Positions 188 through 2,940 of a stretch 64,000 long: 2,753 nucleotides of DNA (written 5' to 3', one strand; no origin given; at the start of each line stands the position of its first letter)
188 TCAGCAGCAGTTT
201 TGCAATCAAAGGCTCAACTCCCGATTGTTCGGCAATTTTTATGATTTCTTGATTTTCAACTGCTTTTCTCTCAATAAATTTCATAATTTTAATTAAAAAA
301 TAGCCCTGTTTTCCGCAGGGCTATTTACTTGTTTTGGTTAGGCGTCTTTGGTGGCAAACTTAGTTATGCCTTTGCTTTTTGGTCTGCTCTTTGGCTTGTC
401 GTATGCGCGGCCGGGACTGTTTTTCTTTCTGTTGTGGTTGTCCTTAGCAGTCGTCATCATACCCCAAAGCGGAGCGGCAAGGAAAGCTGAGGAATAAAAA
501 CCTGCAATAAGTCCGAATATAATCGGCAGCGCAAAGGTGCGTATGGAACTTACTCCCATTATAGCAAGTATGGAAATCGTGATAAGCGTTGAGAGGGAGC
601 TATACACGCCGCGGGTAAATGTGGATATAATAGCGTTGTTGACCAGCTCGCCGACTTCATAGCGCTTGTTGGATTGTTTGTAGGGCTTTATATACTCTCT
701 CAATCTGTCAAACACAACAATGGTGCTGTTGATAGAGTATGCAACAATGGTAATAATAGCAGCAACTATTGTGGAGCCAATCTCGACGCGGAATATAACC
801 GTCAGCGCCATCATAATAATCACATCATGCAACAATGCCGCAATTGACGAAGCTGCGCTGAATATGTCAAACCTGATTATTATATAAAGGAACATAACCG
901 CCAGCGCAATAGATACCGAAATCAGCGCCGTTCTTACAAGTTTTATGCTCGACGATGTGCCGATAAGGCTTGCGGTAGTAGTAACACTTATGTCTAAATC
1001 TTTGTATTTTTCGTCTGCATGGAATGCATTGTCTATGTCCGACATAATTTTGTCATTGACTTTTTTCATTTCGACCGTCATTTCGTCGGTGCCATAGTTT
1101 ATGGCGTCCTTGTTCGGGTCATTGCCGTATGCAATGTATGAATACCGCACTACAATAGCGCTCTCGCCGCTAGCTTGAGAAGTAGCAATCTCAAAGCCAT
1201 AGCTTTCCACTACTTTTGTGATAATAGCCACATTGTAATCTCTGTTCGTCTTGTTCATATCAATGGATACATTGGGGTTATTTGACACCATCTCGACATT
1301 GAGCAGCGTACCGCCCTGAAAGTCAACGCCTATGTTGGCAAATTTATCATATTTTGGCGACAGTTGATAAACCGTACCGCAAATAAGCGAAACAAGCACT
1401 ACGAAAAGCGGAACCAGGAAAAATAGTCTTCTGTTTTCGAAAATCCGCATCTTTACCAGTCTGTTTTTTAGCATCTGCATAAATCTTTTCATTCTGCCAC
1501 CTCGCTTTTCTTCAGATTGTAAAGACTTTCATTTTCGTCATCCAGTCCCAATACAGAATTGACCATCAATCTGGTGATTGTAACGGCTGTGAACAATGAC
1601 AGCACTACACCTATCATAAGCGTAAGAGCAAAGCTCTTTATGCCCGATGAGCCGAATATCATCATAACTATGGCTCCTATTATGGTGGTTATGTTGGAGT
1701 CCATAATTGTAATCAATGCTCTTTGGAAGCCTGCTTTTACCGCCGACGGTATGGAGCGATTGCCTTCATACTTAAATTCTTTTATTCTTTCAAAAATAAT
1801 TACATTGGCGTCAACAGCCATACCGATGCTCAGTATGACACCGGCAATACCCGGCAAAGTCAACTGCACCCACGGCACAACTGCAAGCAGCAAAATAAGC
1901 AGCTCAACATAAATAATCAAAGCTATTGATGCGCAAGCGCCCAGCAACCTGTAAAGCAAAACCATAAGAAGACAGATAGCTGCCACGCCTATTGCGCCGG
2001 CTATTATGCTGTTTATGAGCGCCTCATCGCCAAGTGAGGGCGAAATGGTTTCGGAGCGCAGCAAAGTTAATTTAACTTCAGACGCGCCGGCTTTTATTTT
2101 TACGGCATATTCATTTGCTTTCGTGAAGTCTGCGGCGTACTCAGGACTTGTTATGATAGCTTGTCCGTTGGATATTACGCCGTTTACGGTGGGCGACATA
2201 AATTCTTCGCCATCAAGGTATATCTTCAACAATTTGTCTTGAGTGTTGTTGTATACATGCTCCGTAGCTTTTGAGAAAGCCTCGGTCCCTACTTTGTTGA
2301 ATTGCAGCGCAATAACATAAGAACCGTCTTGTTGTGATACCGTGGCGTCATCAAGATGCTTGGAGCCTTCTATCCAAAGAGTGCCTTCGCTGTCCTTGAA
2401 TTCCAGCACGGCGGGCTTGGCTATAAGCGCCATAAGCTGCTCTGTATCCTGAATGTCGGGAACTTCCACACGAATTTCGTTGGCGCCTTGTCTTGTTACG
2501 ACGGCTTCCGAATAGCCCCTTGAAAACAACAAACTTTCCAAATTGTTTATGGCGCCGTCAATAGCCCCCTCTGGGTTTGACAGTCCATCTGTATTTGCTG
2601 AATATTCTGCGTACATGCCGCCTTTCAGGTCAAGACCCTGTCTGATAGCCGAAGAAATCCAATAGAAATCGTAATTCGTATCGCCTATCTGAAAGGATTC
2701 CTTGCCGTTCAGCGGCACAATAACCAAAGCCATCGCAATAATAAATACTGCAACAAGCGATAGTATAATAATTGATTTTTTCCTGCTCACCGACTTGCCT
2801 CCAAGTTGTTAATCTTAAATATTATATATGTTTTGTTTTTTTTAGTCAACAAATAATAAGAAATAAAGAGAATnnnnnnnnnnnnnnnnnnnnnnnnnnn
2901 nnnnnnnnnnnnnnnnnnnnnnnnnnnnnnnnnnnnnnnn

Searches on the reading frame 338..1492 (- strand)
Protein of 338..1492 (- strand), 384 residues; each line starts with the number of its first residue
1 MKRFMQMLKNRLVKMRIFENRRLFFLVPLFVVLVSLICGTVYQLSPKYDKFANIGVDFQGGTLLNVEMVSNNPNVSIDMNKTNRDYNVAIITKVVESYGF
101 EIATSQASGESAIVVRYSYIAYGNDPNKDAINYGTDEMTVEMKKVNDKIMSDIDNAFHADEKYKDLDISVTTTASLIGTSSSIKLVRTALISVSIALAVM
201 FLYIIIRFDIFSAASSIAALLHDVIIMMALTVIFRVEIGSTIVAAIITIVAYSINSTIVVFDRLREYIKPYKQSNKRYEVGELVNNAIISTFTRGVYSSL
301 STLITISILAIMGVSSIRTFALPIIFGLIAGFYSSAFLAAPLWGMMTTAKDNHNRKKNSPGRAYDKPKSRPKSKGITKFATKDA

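Call 3: search_protein_families(library=ncbifam, proteins=[window:338-1492:-], max_evalue=0.01)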
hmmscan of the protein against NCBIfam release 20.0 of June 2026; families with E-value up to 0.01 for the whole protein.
window:338-1492:- (384 aa): 20 families
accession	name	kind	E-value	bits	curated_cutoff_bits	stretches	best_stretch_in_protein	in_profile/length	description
TIGR00966.2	transloc_SecF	equivalog_domain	2.7e-60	204.2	160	1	16-345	2-278/279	protein translocase subunit SecF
NF009583.0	PRK13024.1-3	subfamily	1.6e-53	181.9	721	2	135-359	531-746/755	protein translocase subunit SecDF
NF009581.0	PRK13024.1-1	equivalog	7.6e-47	159.9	1058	1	140-358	527-741/752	protein translocase subunit SecDF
NF009582.0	PRK13024.1-2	equivalog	2.4e-41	141.6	723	1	12-357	517-835/859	protein translocase subunit SecDF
NF009585.0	PRK13024.1-5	equivalog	7.8e-41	140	1037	1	13-357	668-988/993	protein translocase subunit SecDF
NF009584.0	PRK13024.1-4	equivalog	2.3e-40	138.7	1171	1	149-352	541-737/759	protein translocase subunit SecDF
NF011315.0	PRK14726.1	equivalog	3.8e-40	137.8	1249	1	175-360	660-841/855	protein translocase subunit SecDF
TIGR00916.1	2A0604s01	subfamily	2e-36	125.8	148.6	1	173-335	74-230/231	SecD/SecF family protein translocase subunit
NF046001.1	SecDF_plasm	equivalog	8e-28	97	500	1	13-357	532-857/878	protein translocase subunit SecDF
NF009580.0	PRK13023.1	equivalog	9.9e-28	96.8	1153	1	175-343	583-747/775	protein translocase subunit SecDF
NF009540.0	PRK12911.1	equivalog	2.9e-25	87.9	1878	1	54-354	1114-1401/1403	bifunctional preprotein translocase subunit SecD/SecF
NF006356.0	PRK08578.1-4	equivalog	2.8e-12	46.8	330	2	140-341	104-289/302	preprotein translocase subunit SecF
NF041305.1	SecF_Halo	equivalog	3.8e-10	39.6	420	2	136-330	87-267/289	protein translocase subunit SecF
TIGR01129.1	secD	equivalog_domain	7.5e-10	38.5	244.4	1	174-340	235-394/397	protein translocase subunit SecD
NF006354.0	PRK08578.1-2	equivalog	7e-09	35.5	353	1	131-335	77-273/296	preprotein translocase subunit SecF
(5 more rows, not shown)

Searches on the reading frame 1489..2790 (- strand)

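Call 3: search_protein_families(library=ncbifam, proteins=[window:1489-2790:-], max_evalue=0.01)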
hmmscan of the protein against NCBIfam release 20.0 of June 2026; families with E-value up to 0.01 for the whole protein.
window:1489-2790:- (433 aa): 23 families
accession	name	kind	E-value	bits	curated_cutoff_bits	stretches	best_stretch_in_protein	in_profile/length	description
TIGR01129.1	secD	equivalog_domain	1.5e-82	277.9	244.4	2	143-410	137-397/397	protein translocase subunit SecD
NF009583.0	PRK13024.1-3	subfamily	1e-81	275.1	721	2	145-413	169-431/755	protein translocase subunit SecDF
NF011315.0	PRK14726.1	equivalog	9e-64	215.9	1249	1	148-412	268-523/855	protein translocase subunit SecDF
NF009581.0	PRK13024.1-1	equivalog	5.7e-60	203.3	1058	1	44-412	27-409/752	protein translocase subunit SecDF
NF009545.0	PRK12933.1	equivalog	9.3e-60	202.7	728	2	219-418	400-598/604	protein translocase subunit SecD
NF009585.0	PRK13024.1-5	equivalog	1.2e-59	202.3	1037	1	140-414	383-648/993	protein translocase subunit SecDF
NF009584.0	PRK13024.1-4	equivalog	4.5e-53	180.7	1171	1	46-413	29-412/759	protein translocase subunit SecDF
TIGR00916.1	2A0604s01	subfamily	3.4e-52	177.4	148.6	1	164-403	1-231/231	SecD/SecF family protein translocase subunit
NF009580.0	PRK13023.1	equivalog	2.9e-47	161.4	1153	2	148-411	191-445/775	protein translocase subunit SecDF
NF009582.0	PRK13024.1-2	equivalog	4e-40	137.6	723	1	176-416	253-490/859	protein translocase subunit SecDF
NF009540.0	PRK12911.1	equivalog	4.4e-40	137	1878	1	170-409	824-1057/1403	bifunctional preprotein translocase subunit SecD/SecF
NF006218.0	PRK08343.1-4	subfamily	1.2e-33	116.5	383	1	48-402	30-377/392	preprotein translocase subunit SecD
NF046001.1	SecDF_plasm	equivalog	1.8e-24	85.9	500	1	208-414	303-504/878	protein translocase subunit SecDF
NF037998.2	RND_1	equivalog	4.6e-24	84.2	400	1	222-413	408-598/1237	protein translocase SecDF, variant type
NF006217.0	PRK08343.1-3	equivalog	8.3e-22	77.5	491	1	151-403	269-529/544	preprotein translocase subunit SecD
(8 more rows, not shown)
